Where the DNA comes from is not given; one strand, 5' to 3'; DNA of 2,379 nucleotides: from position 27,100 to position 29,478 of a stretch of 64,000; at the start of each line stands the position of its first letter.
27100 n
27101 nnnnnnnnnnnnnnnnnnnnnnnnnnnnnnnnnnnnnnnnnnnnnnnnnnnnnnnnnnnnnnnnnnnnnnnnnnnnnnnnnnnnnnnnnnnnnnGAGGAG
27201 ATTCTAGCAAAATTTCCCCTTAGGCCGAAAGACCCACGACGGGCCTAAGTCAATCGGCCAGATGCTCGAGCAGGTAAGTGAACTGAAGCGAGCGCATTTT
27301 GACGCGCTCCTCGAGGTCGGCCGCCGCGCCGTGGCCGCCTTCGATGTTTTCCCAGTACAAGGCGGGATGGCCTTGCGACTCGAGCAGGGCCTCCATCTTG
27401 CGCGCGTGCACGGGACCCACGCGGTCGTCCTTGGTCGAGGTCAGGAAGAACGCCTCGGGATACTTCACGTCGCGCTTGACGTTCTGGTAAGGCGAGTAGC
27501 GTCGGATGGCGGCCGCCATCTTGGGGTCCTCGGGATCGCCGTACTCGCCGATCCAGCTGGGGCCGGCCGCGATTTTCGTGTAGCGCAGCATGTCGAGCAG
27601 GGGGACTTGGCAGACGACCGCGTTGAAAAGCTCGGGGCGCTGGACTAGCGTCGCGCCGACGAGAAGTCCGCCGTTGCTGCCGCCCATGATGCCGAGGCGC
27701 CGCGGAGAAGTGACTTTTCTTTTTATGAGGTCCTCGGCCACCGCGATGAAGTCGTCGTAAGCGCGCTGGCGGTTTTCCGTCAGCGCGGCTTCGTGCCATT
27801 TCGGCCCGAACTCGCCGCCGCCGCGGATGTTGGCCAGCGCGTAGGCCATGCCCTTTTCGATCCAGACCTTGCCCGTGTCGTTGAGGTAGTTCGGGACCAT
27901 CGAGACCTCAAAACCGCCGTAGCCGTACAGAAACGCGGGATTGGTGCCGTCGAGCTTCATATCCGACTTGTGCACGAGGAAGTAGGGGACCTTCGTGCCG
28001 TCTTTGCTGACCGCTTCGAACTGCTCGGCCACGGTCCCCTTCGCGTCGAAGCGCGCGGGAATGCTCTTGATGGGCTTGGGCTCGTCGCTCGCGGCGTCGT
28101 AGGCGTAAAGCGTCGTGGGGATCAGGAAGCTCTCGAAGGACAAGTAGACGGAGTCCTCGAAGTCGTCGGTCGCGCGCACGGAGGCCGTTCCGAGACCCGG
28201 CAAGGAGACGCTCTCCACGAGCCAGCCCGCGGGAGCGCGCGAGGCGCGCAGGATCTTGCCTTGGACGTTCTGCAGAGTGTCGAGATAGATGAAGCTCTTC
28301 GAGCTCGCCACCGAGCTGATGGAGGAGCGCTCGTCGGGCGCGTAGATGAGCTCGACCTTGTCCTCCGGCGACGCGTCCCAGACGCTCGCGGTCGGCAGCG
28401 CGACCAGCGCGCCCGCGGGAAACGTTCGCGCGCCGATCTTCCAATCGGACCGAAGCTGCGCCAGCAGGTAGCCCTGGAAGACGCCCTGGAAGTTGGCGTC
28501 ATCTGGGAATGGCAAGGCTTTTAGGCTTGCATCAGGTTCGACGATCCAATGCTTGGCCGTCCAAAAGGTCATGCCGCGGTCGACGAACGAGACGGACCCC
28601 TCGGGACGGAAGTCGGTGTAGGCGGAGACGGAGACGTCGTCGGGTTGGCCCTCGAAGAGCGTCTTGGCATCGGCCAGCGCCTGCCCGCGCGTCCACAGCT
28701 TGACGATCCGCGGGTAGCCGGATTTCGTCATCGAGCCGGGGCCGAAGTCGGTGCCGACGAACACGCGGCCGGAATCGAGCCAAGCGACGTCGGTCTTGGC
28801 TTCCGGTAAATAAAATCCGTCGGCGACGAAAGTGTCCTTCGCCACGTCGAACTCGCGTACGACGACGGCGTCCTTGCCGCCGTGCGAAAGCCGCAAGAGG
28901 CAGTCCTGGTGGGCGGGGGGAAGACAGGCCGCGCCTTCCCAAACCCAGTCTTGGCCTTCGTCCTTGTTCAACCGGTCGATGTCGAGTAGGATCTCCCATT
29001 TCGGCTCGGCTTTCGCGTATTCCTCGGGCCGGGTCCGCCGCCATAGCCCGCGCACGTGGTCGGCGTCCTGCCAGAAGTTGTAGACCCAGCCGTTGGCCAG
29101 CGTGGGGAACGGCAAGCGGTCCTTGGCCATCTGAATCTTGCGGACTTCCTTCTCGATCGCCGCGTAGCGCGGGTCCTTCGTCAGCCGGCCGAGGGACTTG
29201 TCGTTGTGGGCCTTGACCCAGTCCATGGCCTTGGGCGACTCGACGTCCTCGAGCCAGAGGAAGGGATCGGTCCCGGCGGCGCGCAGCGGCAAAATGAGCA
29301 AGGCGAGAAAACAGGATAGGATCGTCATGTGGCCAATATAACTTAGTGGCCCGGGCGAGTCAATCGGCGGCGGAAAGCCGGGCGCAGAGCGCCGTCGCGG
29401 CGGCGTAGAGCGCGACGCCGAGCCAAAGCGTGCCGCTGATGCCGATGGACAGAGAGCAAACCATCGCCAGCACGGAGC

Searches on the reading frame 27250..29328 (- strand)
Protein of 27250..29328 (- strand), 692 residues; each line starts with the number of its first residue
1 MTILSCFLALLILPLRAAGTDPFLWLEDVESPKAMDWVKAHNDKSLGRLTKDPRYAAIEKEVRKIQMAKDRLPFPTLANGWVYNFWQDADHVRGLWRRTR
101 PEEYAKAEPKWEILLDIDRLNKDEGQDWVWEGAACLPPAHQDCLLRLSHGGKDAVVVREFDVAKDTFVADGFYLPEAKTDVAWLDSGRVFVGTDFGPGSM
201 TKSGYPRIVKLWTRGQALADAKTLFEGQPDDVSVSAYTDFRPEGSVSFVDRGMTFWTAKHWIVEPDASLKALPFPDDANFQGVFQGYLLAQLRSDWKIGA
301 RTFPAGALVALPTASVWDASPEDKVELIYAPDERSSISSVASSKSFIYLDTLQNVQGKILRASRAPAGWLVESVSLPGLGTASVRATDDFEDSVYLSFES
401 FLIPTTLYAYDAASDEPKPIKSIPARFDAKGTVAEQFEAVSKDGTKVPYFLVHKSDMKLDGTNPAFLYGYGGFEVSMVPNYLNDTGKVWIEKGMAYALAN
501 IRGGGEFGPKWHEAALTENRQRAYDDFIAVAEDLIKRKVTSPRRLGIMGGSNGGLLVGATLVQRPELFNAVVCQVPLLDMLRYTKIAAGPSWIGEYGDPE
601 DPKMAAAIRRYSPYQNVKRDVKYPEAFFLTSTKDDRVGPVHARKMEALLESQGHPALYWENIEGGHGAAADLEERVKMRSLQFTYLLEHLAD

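Call 74: search_protein_families(library=pfam, max_evalue=0.00001, proteins=[window:27250-29328:-])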
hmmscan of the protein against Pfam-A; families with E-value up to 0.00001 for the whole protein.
window:27250-29328:- (692 aa): 2 families
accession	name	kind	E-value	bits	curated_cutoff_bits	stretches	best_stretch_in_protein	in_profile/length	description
PF00326.27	Peptidase_S9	-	2.7e-46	158.2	22.6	1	488-690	9-210/213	Prolyl oligopeptidase family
PF02897.21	Peptidase_S9_N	-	9.5e-39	133.8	24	1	20-421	19-412/414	Prolyl oligopeptidase, N-terminal beta-propeller domain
